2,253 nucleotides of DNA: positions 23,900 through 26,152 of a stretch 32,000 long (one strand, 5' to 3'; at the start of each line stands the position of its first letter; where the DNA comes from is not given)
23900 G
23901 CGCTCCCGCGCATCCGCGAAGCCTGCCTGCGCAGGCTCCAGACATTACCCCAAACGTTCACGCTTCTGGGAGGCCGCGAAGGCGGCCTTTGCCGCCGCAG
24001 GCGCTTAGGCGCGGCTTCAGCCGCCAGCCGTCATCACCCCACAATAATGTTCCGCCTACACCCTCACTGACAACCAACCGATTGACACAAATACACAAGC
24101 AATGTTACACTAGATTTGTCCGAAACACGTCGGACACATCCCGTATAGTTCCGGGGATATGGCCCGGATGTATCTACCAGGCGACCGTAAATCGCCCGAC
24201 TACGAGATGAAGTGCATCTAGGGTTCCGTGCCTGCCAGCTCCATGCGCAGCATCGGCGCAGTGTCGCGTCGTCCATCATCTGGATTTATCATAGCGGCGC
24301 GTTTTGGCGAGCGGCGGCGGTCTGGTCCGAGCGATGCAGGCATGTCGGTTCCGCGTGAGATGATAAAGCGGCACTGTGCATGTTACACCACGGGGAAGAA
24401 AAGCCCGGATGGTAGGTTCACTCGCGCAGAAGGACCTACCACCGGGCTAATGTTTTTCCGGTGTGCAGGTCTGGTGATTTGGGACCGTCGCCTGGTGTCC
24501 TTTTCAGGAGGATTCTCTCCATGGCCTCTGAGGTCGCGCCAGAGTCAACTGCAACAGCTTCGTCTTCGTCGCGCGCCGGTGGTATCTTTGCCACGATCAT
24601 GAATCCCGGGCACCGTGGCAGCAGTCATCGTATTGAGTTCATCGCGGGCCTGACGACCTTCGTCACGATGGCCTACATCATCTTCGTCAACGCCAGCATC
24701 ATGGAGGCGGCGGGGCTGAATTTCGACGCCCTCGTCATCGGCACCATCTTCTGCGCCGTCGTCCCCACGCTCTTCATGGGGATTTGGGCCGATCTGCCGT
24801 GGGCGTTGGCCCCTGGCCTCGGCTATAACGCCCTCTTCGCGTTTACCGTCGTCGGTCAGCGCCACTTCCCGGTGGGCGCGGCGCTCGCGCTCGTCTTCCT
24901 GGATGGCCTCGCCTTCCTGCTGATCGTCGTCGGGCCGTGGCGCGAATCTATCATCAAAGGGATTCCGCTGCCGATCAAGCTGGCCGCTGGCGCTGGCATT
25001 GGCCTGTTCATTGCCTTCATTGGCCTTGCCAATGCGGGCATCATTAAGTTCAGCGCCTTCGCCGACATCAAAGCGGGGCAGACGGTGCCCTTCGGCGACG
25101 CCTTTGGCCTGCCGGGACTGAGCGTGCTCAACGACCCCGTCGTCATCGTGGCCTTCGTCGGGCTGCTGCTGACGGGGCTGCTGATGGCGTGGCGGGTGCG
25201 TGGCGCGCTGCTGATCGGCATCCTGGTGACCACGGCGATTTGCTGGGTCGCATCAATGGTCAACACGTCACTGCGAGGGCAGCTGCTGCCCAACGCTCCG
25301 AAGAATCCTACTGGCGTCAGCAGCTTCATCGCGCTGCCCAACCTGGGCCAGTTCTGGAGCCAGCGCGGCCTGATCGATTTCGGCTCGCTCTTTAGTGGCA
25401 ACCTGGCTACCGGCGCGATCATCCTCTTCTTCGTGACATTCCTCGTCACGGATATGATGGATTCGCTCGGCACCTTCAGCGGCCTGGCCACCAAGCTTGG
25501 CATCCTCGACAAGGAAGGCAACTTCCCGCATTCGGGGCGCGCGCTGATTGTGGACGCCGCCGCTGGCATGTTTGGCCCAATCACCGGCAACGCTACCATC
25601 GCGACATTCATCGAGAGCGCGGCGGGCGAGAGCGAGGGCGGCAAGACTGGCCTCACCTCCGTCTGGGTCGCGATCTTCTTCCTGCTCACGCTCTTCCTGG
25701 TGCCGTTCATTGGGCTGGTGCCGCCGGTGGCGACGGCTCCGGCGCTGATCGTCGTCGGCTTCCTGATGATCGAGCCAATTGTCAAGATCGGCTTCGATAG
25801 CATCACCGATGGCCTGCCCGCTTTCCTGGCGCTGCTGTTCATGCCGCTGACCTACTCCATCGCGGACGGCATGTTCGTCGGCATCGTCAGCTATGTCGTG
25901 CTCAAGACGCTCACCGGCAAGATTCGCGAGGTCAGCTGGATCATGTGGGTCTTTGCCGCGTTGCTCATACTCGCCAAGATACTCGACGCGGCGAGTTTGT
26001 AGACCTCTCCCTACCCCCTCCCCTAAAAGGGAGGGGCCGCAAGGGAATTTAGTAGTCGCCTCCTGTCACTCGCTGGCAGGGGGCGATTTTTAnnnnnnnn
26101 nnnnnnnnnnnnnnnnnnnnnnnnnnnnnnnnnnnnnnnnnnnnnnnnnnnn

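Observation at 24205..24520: ykkC-family riboswitch-like leader controlling a purine (AzgA-type) permease, with an ~85-nt insertion in the aptamer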

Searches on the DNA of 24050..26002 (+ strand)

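Call 3: search_rna_families(source=window, start=24050, end=24600, threshold=evalue, max_evalue=10, show_alignments=6)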
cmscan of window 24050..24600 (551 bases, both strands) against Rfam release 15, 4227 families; matches with E-value up to 10: 6.
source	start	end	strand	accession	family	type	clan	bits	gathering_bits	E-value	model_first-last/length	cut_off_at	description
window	24121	24222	+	RF00167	Purine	Cis-reg; riboswitch;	CL00123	77.1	37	4.5e-14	1-102/102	no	Purine riboswitch aptamer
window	24207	24413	+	RF00442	Guanidine-I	Cis-reg; riboswitch;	-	41.2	63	5.2e-06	1-107/107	no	Guanidine-I riboswitch aptamer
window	24443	24496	+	RF01150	sR11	Gene; snRNA; snoRNA; CD-box;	-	13.5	39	6.3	1-57/57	no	Small nucleolar RNA sR11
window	24356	24381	+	RF01514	Afu_513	Gene; snRNA; snoRNA; CD-box;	-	10.6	48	9.3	1-103/103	no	A. fumigatus snoRNA Afu_513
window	24214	24255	+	RF02166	PVT1_3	Gene; lncRNA;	-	9.8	45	5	1-95/95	no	Pvt1 oncogene conserved region 3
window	24057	24246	-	RF01877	MIAT_exon5_3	Gene; lncRNA;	-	7.6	90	2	208-382/382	no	Myocardial infarction associated transcript exon 5 conserved region 3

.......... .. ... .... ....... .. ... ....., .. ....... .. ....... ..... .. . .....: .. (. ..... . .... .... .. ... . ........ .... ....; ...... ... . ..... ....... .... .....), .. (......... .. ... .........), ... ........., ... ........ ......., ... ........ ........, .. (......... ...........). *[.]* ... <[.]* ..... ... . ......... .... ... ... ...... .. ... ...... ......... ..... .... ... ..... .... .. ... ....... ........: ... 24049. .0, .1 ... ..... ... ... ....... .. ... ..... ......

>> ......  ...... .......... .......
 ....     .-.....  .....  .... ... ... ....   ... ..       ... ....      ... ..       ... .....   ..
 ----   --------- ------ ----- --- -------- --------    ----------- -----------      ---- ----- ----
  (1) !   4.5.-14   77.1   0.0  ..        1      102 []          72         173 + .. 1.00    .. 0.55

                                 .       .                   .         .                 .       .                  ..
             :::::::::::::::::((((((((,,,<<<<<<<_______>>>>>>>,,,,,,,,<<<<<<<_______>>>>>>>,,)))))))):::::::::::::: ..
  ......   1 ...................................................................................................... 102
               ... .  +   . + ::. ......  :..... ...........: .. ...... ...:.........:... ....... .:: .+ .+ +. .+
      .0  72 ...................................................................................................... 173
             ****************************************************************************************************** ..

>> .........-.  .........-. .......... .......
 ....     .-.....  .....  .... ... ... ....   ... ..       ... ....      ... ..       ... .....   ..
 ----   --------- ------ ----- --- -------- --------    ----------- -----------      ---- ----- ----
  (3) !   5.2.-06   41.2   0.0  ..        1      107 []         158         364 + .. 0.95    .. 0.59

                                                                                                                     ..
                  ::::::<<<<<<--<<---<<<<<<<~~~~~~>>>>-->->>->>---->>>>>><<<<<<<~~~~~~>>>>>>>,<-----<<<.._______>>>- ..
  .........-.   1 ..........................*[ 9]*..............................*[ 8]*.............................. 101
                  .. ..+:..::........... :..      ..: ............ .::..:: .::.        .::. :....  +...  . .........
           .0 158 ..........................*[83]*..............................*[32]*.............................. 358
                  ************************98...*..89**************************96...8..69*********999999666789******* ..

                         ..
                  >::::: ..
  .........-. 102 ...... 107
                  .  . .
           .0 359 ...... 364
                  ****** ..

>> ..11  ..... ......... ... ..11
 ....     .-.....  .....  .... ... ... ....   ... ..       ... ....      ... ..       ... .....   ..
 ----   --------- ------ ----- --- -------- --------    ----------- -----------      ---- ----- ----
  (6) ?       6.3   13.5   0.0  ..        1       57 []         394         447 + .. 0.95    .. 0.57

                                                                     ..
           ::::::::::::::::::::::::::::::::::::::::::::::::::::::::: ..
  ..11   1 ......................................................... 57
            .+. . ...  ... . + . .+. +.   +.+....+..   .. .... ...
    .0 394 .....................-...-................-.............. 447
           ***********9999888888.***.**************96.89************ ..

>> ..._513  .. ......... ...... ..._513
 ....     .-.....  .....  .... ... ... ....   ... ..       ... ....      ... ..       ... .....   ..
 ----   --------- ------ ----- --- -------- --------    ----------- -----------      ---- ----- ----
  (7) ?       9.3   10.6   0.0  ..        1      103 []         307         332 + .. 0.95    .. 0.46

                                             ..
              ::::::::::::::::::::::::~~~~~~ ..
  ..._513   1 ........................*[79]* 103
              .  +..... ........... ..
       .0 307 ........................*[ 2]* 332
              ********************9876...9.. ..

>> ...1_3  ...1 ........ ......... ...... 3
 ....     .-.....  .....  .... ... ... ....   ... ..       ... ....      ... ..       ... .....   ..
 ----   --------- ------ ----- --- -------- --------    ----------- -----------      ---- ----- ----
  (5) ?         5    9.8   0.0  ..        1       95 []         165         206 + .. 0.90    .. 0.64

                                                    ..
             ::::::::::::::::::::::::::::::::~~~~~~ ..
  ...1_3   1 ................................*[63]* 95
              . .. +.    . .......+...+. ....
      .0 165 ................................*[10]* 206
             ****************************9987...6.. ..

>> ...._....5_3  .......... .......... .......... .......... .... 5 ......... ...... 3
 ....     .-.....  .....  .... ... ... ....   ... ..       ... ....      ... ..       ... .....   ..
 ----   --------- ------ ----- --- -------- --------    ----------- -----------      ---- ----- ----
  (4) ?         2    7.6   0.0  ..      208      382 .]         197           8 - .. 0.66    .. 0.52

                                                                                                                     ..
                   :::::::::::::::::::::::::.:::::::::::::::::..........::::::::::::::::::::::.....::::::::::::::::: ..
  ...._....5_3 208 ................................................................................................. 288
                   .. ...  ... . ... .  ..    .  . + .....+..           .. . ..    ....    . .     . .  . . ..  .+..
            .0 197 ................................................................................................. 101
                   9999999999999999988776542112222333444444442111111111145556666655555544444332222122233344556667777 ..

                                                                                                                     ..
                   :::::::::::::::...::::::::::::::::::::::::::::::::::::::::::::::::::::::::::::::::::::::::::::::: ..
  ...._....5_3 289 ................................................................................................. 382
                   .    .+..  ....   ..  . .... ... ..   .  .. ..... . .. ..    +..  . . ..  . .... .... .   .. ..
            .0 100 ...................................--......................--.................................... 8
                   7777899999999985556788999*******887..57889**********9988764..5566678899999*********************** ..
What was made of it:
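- Checked: The first two blocks are 106-107 nt apart start to start. cmscan reports an 83-nt insertion (call 3).
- The ykkC fold is present but below the guanidine-I cut-off (41.2 against 63, call 3). RF00442 is the only Rfam ykkC-family model that hits the region (call 3).
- Tried and rejected: The ykkC part appears only at E-value thresholds and under the guanidine-I model (call 3).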

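Call 24: search_rna_families(sources=[L001, L002, L003, L004, L005, L006, L007, L008, L009, L010, L011, L012, L013, L014, L015, L016, L017, L018, L019, L020], threshold=gathering)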
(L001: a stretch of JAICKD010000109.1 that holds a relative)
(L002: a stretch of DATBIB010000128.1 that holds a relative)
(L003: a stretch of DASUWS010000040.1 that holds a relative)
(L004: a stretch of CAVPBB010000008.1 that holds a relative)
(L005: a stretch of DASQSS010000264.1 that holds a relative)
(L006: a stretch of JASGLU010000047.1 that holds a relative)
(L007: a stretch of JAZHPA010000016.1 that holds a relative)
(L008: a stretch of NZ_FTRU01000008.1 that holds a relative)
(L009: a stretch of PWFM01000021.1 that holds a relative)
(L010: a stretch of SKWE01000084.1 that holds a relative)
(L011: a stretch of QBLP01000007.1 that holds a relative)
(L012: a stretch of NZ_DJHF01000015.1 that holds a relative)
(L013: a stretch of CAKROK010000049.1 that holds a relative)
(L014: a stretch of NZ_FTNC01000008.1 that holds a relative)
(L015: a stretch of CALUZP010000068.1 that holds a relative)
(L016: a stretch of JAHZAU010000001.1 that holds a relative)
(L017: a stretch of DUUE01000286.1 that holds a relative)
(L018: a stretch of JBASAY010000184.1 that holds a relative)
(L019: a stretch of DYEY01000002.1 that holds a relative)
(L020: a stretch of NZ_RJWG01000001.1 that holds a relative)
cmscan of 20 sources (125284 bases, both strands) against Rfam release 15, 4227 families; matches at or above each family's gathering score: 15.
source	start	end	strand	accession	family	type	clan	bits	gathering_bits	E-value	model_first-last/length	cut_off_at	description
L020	2109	2238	-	RF00379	c-di-AMP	Cis-reg; riboswitch;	-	89.4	38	2.6e-19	1-134/134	no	c-di-AMP riboswitch aptamer (ydaO/yuaA leader)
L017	383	484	+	RF00167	Purine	Cis-reg; riboswitch;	CL00123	86.5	37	5.5e-14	1-102/102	no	Purine riboswitch aptamer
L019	2601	2702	+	RF00167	Purine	Cis-reg; riboswitch;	CL00123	84.5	37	1.7e-13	1-102/102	no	Purine riboswitch aptamer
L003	2612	2713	+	RF00167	Purine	Cis-reg; riboswitch;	CL00123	80.2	37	1.8e-12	1-102/102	no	Purine riboswitch aptamer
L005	2594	2695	+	RF00167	Purine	Cis-reg; riboswitch;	CL00123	79.9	37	2.2e-12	1-102/102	no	Purine riboswitch aptamer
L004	2559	2660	+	RF00167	Purine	Cis-reg; riboswitch;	CL00123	79.6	37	2.5e-12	1-102/102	no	Purine riboswitch aptamer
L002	2591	2692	+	RF00167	Purine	Cis-reg; riboswitch;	CL00123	78.8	37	4.1e-12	1-102/102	no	Purine riboswitch aptamer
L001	2594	2695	+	RF00167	Purine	Cis-reg; riboswitch;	CL00123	76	37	1.9e-11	1-102/102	no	Purine riboswitch aptamer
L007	2782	2883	+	RF00167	Purine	Cis-reg; riboswitch;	CL00123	75.2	37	3e-11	1-102/102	no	Purine riboswitch aptamer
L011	2696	2795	+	RF00167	Purine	Cis-reg; riboswitch;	CL00123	73.3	37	8.5e-11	1-102/102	no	Purine riboswitch aptamer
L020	2612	2712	+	RF00167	Purine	Cis-reg; riboswitch;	CL00123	72.2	37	1.5e-10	1-102/102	no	Purine riboswitch aptamer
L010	52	192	+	RF00442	Guanidine-I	Cis-reg; riboswitch;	-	69.2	63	6.3e-10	1-107/107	no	Guanidine-I riboswitch aptamer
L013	1982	2065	+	RF01750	ZMP-ZTP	Cis-reg; riboswitch;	-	65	39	5.7e-08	1-86/86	no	ZMP/ZTP riboswitch aptamer (pfl RNA motif)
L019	2687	2780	+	RF00442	Guanidine-I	Cis-reg; riboswitch;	-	63.5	63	1.2e-08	1-107/107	no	Guanidine-I riboswitch aptamer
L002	2430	2453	-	RF01356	CRISPR-DR28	Gene; CRISPR;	-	36.4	35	0.013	1-24/24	no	CRISPR RNA direct repeat element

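Call 37: search_with_rna_model(model_id=R1, sources=[L001, L002, L003, L004, L005, L006, L007, L008, L009, L010, L011, L012, L013, L014, L015, L016, L017, L018, L019, L020, L021, L022, L023, L024, L025, L026, L027, L028, L029, L030, L031, L032, L033, L034, L035, L036, L037, L038, L039, L040, L041, L042, L043, L044, L045, L046, L047, L048, L049, L050, L051, L052, L053, L054, L055, L056, L057, L058, L059, L060, L061, L062, L063, L064, L065, L066, L067, L068, L069, L070, L071, L072, L073, L074, L075, L076, L077, L078, L079, L080], max_evalue=0.1)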
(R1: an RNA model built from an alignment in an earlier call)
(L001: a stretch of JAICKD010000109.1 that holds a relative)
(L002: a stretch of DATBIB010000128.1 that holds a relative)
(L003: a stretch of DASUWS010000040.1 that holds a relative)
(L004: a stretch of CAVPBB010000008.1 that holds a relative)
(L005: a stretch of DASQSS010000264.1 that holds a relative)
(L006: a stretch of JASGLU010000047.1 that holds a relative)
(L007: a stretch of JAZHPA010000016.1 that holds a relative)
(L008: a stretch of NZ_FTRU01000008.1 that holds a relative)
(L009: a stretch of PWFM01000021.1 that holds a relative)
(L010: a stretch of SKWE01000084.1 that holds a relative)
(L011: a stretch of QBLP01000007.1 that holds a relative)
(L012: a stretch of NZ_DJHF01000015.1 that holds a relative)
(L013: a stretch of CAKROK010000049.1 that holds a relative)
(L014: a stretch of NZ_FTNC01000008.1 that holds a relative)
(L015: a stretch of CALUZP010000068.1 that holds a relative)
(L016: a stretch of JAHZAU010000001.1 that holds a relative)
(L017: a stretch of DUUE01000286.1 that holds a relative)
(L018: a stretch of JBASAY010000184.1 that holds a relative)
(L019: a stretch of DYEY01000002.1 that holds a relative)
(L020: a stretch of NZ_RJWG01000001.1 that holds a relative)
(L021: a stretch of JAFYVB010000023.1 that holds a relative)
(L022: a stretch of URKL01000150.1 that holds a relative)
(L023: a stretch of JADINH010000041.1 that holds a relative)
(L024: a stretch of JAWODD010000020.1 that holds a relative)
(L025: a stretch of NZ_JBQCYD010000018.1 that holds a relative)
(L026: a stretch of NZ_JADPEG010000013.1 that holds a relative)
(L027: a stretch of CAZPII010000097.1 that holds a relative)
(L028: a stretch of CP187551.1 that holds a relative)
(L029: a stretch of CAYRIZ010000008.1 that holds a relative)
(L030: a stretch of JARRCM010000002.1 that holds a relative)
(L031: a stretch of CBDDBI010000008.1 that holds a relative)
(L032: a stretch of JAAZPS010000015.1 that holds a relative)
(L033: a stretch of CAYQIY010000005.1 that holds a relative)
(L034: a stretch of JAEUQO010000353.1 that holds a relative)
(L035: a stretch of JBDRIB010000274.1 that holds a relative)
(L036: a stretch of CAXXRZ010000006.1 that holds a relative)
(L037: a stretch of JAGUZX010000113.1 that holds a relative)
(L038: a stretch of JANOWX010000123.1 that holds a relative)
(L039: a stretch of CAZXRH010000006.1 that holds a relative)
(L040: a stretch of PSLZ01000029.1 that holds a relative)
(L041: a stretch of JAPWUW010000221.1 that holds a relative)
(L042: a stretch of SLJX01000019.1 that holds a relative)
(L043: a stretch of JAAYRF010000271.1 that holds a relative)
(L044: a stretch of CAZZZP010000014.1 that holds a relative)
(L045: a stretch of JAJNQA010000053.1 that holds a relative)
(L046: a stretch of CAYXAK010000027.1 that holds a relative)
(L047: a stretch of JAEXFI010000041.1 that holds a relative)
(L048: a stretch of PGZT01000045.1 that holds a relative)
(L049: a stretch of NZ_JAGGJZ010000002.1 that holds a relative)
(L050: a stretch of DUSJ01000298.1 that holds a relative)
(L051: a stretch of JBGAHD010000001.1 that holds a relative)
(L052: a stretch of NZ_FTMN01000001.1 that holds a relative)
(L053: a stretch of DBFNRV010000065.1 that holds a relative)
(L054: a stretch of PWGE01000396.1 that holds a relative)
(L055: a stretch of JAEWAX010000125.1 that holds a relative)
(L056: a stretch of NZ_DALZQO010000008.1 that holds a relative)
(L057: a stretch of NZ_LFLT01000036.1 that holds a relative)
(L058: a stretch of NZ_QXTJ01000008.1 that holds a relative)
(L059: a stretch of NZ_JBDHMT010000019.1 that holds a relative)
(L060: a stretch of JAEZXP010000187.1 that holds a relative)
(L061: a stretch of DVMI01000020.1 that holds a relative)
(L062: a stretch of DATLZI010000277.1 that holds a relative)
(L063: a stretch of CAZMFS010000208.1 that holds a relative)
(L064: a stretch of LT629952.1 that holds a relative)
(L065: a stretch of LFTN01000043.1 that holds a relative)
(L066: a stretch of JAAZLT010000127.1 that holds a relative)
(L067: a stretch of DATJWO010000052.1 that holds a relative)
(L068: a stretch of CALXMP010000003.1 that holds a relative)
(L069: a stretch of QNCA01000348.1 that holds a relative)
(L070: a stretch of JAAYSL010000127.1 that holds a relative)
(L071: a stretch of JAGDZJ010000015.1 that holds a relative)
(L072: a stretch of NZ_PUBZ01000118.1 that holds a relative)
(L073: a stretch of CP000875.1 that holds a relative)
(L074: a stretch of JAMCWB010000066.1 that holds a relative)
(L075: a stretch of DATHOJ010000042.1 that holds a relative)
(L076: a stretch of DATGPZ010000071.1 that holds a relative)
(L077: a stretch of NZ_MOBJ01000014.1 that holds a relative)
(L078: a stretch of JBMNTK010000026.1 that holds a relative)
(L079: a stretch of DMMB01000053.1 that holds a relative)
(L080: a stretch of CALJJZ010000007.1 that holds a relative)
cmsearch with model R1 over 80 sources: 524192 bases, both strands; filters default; matches with E-value up to 0.1: 12.
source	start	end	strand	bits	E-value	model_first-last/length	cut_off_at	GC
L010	49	207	+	105.3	1.8e-28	1-129/129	no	0.52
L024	2649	2822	+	102.1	1.7e-27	1-129/129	no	0.57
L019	2684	2795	+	100.5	5.1e-27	1-129/129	no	0.63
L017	466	576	+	99.6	8.9e-27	1-129/129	no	0.63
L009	2649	2828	+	99.6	9.2e-27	1-129/129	no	0.55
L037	2701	2869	+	94.8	2.5e-25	1-129/129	no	0.62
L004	2642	2817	+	68.6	1.7e-17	1-129/129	no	0.66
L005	2677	2859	+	67.7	3e-17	1-129/129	no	0.63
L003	2695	2906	+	59.9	6.8e-15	1-129/129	no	0.6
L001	2677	2908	+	57.2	4.2e-14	1-129/129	no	0.6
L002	2674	2905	+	55.6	1.3e-13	1-129/129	no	0.59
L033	2757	2868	+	29.5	8.1e-06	1-129/129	no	0.52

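Call 38: search_rna_families(sources=[L021, L022, L023, L024, L025, L026, L027, L028, L029, L030, L031, L032, L033, L034, L035, L036, L037, L038, L039, L040], threshold=gathering)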
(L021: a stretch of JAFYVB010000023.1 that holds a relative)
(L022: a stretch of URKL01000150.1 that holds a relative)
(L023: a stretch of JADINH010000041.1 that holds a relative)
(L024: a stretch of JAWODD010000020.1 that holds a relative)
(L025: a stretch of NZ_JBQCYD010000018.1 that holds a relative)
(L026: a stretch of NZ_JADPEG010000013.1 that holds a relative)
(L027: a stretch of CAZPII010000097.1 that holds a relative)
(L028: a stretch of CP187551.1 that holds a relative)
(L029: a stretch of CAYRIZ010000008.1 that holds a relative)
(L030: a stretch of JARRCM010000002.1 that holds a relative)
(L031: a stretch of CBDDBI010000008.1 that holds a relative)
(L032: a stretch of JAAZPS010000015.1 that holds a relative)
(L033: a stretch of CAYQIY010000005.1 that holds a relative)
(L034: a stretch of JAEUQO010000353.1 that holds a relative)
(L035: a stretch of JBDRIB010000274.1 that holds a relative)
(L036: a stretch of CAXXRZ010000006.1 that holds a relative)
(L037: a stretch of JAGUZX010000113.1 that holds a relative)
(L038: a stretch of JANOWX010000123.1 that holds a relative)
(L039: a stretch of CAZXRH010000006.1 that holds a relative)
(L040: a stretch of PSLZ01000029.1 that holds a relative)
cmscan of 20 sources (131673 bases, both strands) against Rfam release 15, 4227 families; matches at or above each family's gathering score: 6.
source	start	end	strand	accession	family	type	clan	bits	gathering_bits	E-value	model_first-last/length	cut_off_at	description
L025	2742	2843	+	RF00167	Purine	Cis-reg; riboswitch;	CL00123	84.9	37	1.4e-13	1-102/102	no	Purine riboswitch aptamer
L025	6765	6867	+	RF00167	Purine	Cis-reg; riboswitch;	CL00123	80.7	37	1.4e-12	1-102/102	no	Purine riboswitch aptamer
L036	4352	4426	+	RF00005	tRNA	Gene; tRNA;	CL00001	68.7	29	1.5e-12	1-71/71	no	tRNA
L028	1615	1690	+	RF00005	tRNA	Gene; tRNA;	CL00001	65.8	29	9.4e-12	1-71/71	no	tRNA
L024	2652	2807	+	RF00442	Guanidine-I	Cis-reg; riboswitch;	-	65.2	63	5.2e-09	1-107/107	no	Guanidine-I riboswitch aptamer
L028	4742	4828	+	RF00005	tRNA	Gene; tRNA;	CL00001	53.2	29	2.7e-08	1-71/71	no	tRNA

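Call 74: search_rna_families(sources=[L041, L042, L043, L044, L045, L046, L047, L048, L049, L050, L051, L052, L053, L054, L055, L056, L057, L058, L059, L060], threshold=gathering)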
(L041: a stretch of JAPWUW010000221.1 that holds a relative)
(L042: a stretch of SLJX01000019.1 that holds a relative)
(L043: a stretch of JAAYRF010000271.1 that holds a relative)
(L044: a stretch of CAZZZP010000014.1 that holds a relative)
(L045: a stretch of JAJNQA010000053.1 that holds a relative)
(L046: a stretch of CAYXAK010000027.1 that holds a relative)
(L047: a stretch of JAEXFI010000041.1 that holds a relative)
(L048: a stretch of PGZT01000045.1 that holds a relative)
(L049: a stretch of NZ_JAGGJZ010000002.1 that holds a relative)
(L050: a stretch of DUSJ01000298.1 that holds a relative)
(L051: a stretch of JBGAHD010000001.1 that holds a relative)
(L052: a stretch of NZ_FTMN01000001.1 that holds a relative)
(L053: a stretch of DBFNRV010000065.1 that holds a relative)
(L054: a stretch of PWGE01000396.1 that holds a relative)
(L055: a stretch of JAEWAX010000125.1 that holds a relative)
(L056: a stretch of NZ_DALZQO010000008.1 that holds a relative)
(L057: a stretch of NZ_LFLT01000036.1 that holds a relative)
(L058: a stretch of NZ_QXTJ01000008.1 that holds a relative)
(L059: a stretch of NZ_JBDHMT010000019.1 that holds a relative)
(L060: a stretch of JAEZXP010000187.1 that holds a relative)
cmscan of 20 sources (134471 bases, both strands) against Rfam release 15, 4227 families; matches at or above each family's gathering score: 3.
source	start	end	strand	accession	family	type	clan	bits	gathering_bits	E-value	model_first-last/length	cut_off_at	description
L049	2738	2838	+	RF00167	Purine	Cis-reg; riboswitch;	CL00123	75.9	37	2.1e-11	1-102/102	no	Purine riboswitch aptamer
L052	2806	2879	+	RF00005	tRNA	Gene; tRNA;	CL00001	61.3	29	1.6e-10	1-71/71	no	tRNA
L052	2705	2778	+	RF00005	tRNA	Gene; tRNA;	CL00001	60.8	29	2.3e-10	1-71/71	no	tRNA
